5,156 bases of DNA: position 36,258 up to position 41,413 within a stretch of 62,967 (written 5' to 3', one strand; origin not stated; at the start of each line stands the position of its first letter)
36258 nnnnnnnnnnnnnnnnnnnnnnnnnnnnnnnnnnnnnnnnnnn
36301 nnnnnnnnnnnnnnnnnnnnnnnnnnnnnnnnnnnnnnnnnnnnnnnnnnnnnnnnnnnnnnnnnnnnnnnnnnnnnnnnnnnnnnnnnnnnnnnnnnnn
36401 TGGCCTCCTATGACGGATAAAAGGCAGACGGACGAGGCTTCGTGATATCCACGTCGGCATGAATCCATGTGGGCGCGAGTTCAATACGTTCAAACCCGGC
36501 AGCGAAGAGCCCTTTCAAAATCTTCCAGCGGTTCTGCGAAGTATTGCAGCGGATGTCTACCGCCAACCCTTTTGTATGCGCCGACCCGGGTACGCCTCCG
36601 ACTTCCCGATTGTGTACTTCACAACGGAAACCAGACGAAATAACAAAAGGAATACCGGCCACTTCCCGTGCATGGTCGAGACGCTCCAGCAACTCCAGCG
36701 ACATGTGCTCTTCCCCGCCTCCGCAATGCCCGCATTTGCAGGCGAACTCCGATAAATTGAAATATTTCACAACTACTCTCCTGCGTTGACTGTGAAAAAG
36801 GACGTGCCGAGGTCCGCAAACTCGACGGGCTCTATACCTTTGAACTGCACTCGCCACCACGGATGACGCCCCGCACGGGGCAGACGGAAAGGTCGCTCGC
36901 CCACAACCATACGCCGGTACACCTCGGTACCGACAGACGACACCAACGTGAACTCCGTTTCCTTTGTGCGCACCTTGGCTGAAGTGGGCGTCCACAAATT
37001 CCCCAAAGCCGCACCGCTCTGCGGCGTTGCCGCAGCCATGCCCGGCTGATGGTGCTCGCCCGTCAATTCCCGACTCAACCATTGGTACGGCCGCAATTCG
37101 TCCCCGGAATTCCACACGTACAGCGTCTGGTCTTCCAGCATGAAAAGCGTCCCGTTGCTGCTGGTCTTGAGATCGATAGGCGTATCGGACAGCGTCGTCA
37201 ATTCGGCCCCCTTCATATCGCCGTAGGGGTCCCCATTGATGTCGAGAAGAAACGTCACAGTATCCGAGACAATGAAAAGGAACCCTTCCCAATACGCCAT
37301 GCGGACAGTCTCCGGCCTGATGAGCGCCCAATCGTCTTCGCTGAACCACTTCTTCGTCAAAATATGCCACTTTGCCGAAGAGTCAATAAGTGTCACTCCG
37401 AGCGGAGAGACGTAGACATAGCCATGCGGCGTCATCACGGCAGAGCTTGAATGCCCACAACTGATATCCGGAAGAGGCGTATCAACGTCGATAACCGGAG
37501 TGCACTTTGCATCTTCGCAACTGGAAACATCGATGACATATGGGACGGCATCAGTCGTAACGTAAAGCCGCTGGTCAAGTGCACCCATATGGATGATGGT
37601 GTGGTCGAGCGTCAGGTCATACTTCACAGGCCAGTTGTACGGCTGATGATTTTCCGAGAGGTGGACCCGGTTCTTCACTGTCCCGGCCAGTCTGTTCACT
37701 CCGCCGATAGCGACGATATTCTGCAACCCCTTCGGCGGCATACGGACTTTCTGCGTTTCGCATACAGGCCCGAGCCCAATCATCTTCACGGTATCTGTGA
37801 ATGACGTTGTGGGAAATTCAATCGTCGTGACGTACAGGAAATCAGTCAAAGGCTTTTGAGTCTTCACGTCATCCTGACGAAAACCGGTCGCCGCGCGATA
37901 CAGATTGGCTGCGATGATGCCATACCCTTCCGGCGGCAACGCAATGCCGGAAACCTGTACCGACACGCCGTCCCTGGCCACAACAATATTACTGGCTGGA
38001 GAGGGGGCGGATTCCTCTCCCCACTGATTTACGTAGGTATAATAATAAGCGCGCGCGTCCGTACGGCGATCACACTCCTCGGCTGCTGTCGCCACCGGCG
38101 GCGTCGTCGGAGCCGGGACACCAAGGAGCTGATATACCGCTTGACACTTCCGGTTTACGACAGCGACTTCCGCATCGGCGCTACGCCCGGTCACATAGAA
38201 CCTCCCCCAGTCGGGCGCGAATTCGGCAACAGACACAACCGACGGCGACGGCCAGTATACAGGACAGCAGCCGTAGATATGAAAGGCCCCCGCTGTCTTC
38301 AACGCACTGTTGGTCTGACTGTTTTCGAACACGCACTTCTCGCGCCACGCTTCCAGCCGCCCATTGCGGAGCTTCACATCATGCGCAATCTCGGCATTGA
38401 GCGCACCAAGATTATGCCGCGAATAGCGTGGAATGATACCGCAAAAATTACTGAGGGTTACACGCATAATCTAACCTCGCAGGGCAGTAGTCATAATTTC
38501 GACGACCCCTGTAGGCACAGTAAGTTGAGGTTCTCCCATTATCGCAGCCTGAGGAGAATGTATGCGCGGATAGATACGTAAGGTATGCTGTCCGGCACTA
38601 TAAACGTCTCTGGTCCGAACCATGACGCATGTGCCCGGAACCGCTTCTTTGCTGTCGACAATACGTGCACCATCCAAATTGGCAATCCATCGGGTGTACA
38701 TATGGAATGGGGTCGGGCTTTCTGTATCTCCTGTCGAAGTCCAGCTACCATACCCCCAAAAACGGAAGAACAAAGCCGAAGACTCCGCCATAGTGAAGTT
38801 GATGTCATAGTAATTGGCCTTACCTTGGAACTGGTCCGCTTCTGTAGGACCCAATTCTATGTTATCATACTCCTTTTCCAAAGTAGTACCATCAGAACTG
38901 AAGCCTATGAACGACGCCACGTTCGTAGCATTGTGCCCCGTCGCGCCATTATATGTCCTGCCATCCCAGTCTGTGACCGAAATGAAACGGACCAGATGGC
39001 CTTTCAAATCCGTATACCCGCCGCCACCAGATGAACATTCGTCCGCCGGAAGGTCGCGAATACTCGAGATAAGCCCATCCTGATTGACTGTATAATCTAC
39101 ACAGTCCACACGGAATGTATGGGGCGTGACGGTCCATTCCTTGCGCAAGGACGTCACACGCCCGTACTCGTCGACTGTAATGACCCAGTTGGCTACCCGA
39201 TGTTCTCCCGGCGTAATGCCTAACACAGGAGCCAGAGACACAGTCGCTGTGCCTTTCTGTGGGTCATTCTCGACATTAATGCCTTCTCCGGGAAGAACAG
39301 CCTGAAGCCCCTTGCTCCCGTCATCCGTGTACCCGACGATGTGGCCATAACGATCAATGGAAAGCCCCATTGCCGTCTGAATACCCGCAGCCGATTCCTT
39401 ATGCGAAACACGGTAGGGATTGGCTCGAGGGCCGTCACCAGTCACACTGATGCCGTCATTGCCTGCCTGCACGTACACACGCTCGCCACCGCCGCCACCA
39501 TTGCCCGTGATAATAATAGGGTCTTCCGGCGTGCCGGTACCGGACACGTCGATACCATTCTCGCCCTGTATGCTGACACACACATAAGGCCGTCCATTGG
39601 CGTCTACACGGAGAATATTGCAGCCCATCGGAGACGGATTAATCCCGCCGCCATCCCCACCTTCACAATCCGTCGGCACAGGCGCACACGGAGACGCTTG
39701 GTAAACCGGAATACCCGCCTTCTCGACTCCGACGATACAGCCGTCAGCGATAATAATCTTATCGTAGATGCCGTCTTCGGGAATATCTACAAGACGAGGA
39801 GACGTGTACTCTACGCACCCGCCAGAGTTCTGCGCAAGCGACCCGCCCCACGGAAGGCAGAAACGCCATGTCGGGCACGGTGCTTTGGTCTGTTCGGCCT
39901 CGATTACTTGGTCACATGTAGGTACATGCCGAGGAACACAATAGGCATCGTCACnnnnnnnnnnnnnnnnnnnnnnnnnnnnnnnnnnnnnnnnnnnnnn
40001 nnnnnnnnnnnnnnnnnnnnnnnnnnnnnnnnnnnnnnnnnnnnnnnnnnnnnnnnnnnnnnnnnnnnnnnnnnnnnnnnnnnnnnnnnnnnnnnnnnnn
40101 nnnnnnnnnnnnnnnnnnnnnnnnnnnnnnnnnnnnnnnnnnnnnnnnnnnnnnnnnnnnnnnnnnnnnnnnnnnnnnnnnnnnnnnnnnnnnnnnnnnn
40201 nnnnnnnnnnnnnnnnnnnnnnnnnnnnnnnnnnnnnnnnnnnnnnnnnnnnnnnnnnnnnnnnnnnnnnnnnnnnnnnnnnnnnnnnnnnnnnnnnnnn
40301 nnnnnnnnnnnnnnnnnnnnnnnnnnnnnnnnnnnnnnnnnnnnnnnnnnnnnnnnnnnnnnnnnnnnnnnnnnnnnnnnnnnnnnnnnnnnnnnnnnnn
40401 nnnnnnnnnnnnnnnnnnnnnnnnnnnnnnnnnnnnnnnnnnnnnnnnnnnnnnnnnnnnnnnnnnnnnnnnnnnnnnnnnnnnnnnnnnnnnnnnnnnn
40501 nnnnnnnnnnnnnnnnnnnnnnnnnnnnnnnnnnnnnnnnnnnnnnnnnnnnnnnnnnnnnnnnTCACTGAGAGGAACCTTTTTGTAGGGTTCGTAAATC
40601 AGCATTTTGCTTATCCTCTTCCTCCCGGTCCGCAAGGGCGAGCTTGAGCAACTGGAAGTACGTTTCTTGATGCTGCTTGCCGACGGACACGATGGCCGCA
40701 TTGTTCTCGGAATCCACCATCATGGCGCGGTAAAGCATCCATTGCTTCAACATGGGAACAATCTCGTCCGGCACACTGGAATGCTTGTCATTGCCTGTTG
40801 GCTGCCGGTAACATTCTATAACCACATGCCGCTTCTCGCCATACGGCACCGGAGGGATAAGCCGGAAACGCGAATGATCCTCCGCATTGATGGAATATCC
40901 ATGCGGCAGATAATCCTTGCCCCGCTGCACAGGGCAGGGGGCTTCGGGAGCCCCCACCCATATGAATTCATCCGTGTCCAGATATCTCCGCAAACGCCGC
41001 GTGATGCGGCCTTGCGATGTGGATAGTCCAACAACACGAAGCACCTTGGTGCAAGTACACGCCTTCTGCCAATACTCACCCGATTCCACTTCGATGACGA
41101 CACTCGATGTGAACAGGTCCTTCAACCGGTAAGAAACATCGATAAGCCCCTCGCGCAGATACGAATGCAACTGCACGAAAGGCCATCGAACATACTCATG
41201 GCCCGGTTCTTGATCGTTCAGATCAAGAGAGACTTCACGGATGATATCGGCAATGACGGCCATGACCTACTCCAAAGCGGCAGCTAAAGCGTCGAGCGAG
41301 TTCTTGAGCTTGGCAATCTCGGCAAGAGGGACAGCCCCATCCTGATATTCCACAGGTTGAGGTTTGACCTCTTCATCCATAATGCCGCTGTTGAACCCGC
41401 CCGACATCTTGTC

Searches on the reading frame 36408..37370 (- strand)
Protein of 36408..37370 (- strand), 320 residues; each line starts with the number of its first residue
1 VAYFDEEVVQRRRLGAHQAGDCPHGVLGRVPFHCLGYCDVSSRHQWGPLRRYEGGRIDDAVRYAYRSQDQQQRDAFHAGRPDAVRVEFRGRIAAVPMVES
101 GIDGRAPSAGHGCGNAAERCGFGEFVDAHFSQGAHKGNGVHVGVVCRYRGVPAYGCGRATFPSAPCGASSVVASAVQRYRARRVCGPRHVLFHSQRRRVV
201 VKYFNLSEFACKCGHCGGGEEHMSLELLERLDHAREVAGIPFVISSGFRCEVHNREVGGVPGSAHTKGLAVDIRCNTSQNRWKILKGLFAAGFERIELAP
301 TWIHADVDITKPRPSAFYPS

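Call 71: search_protein_families(library=pfam, proteins=[window:36408-37370:-], max_evalue=0.01)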
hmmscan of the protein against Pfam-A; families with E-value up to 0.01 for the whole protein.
window:36408-37370:- (320 aa): 1 family
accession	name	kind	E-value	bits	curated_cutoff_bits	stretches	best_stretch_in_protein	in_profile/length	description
PF08291.16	Peptidase_M15_3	-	4.6e-17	62.5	23.2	1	202-296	1-96/108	Peptidase M15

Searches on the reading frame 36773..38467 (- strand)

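Call 34: search_protein_families(library=phrogs, proteins=[window:36773-38467:-], max_evalue=0.001)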
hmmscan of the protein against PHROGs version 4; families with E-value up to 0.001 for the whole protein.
window:36773-38467:- (564 aa): 2 families
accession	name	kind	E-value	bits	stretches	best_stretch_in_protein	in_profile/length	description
phrog_511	-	head and packaging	4.7e-77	261.1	1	2-556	321-854/862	internal virion protein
phrog_17680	-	unknown function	2.6e-34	120.2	1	4-282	5-283/356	-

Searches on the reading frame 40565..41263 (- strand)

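Call 34: search_protein_families(library=phrogs, proteins=[window:40565-41263:-], max_evalue=0.001)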
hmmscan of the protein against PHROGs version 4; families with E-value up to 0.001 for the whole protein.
window:40565-41263:- (232 aa): 1 family
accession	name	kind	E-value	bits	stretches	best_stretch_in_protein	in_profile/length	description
phrog_399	-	head and packaging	2.1e-19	71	1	3-213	3-204/220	structural protein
